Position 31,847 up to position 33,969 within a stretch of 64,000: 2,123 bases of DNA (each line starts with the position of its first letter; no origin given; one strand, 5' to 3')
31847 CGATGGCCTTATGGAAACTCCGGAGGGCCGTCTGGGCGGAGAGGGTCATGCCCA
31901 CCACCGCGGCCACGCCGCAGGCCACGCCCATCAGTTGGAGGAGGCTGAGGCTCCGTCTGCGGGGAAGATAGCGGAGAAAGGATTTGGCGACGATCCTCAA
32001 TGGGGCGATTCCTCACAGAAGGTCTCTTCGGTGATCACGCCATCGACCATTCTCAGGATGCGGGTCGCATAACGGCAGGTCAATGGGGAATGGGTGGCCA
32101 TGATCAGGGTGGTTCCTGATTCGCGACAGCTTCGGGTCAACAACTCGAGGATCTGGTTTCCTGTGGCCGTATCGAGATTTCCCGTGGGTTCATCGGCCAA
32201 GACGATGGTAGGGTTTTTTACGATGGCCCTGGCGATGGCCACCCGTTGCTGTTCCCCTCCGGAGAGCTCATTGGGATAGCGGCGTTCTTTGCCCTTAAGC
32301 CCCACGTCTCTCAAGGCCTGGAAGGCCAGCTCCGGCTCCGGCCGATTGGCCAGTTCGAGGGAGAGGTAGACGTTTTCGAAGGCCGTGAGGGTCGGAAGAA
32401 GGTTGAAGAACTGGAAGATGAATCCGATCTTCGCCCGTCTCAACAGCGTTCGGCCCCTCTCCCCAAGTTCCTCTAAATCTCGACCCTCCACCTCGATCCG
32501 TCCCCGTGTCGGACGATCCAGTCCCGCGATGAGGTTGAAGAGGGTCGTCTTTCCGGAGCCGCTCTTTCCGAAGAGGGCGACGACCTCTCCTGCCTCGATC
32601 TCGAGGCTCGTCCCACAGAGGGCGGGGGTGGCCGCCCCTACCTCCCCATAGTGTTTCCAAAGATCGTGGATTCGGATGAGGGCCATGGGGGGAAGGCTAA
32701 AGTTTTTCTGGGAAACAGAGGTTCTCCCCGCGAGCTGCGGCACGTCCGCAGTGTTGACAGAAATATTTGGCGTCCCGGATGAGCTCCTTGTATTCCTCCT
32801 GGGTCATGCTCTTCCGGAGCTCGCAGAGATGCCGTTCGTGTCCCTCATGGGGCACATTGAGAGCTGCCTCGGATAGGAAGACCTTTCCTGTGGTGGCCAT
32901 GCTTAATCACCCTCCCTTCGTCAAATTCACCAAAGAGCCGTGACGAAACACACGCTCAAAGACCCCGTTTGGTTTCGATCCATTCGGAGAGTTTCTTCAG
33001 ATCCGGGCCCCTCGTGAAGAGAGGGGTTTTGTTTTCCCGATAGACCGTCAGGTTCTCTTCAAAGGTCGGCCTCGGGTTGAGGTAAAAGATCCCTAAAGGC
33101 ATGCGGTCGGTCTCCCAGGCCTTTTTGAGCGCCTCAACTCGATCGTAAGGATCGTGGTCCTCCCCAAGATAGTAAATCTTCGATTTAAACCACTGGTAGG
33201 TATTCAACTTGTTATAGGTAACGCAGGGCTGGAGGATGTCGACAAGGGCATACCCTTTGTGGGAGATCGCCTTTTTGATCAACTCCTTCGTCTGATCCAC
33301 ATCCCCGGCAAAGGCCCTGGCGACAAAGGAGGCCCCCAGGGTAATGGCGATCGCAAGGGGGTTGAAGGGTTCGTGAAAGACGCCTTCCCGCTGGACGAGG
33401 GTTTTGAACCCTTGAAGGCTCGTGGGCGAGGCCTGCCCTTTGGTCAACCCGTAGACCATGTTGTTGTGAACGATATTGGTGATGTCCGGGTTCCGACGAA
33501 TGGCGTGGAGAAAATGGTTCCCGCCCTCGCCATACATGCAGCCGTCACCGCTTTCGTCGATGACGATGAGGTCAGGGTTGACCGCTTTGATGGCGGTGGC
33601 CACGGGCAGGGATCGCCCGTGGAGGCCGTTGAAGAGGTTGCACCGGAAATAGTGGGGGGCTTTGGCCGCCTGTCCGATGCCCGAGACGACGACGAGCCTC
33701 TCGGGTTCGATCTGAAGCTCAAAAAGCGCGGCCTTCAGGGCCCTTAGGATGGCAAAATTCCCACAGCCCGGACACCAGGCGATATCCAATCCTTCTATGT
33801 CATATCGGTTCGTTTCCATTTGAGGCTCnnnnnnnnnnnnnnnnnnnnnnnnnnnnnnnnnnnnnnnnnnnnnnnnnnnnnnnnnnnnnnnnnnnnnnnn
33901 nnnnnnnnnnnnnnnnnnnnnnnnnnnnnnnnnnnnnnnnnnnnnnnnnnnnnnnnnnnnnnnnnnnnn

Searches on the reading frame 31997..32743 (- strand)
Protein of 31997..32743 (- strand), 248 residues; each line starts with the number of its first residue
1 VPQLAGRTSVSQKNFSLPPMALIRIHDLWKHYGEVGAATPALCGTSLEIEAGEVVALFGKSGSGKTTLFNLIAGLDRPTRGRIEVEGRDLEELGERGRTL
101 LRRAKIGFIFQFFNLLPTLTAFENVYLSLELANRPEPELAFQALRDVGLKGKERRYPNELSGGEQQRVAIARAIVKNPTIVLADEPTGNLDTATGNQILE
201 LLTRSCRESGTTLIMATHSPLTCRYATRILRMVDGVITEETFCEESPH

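Call 20: search_protein_families(library=pfam, proteins=[window:31997-32743:-], max_evalue=0.0001)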
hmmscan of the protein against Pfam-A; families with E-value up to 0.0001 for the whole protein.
window:31997-32743:- (248 aa): 2 families
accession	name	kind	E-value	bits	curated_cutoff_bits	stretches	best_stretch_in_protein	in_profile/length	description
PF00005.33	ABC_tran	-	7e-37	127.5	25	1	45-187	4-136/137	ABC transporter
PF13304.12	AAA_21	-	1.9e-09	38.5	27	0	144-222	222-302/304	AAA domain, putative AbiEii toxin, Type IV TA system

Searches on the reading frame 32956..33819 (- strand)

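Call 19: search_protein_families(library=pfam, proteins=[window:32956-33819:-], max_evalue=0.0001)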
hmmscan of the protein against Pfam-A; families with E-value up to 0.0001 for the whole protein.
window:32956-33819:- (287 aa): 2 families
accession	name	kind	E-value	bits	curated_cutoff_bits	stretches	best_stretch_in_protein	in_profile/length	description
PF02775.26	TPP_enzyme_C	-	2.6e-28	99.2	21.9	1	52-195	16-151/151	Thiamine pyrophosphate enzyme, C-terminal TPP binding domain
PF12367.13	PFO_beta_C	-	2.6e-25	88.7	24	1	199-261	1-65/66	Pyruvate ferredoxin oxidoreductase beta subunit C terminal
